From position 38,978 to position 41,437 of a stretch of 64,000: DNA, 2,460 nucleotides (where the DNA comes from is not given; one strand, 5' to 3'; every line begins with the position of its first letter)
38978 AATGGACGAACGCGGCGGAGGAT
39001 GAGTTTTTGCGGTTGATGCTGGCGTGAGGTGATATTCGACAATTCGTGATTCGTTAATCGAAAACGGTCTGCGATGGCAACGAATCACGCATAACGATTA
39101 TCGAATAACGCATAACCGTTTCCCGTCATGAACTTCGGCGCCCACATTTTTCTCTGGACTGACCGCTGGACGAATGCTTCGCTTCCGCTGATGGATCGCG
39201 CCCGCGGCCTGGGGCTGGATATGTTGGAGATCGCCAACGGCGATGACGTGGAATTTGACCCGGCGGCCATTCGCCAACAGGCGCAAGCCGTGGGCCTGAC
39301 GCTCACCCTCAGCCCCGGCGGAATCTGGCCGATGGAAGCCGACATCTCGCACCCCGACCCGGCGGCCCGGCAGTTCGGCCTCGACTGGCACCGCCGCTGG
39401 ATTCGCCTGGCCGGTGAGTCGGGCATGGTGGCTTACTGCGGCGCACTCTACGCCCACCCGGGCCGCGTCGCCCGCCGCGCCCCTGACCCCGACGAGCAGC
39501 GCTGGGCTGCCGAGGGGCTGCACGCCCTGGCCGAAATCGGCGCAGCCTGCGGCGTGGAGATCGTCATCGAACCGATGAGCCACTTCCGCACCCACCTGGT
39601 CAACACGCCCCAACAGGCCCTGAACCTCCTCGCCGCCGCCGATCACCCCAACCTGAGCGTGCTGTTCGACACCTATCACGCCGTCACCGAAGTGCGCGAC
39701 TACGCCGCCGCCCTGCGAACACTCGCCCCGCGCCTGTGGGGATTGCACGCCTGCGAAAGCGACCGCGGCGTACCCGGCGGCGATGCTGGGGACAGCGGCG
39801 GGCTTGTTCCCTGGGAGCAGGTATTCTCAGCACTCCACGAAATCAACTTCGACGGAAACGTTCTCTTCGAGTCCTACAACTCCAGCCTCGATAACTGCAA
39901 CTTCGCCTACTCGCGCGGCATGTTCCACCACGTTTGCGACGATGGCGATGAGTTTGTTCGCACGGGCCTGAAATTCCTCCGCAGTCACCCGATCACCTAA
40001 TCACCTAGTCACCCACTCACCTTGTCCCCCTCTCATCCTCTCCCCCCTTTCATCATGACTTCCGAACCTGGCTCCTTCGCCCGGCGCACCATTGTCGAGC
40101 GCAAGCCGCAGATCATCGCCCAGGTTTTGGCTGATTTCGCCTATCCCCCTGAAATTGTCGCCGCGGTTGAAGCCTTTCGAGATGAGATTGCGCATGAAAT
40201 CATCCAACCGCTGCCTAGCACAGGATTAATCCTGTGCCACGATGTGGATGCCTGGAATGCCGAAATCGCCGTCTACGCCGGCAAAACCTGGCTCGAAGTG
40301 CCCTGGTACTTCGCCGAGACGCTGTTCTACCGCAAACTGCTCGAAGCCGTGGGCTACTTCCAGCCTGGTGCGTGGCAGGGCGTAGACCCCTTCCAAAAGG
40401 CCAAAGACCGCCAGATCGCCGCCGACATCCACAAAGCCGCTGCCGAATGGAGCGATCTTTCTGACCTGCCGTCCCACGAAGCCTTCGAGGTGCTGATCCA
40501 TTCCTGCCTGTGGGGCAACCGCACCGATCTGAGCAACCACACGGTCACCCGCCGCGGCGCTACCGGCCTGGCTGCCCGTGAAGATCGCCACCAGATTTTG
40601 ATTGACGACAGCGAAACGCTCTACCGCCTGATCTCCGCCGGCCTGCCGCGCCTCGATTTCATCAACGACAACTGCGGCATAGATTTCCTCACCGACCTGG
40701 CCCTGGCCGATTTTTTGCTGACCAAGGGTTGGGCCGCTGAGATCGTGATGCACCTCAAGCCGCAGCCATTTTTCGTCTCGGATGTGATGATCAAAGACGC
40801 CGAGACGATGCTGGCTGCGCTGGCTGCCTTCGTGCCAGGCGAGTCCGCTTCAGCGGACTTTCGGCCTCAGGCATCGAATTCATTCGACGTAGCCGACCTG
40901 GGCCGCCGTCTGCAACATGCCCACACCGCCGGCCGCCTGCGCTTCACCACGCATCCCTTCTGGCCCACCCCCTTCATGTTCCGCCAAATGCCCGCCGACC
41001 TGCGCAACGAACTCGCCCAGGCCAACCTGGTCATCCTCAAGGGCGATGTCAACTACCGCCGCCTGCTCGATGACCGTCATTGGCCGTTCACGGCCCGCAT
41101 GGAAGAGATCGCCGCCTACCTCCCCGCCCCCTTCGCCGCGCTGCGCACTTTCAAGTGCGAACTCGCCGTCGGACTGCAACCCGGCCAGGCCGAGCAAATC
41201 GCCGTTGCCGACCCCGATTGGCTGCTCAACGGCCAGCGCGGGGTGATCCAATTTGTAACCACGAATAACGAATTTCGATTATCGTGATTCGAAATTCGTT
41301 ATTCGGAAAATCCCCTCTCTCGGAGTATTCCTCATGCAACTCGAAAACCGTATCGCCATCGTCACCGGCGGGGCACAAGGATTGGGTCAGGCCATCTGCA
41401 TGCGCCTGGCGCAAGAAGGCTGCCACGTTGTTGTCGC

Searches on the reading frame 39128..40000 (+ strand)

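Call 95: search_protein_families(library=pfam, proteins=[window:39128-40000:+], max_evalue=0.0001)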
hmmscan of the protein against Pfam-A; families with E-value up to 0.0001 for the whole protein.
window:39128-40000:+ (290 aa): 1 family
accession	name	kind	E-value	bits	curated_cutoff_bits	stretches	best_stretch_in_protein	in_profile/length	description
PF01261.30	AP_endonuc_2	-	6e-35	121.6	31.1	1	23-285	2-247/249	Xylose isomerase-like TIM barrel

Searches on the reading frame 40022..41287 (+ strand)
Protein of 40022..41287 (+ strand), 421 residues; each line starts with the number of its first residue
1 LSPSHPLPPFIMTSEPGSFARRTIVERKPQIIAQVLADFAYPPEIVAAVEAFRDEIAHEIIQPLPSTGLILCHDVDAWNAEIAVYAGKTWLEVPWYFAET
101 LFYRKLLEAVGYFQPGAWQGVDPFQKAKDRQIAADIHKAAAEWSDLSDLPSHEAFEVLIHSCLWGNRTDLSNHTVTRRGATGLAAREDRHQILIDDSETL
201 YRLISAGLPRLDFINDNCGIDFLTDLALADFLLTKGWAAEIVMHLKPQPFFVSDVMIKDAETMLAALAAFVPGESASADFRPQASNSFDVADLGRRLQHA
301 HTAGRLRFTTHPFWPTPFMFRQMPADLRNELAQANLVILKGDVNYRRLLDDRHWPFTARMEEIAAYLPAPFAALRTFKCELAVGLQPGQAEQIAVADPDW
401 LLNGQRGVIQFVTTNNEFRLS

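Call 96: search_protein_families(library=pfam, proteins=[window:40022-41287:+], max_evalue=0.0001)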
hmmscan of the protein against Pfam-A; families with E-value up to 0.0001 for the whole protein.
window:40022-41287:+ (421 aa): 1 family
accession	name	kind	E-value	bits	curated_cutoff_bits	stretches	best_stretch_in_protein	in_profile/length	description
PF01937.24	ARMT1-like_dom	-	7.8e-61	206.4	25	1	24-392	2-310/311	Damage-control phosphatase ARMT1-like domain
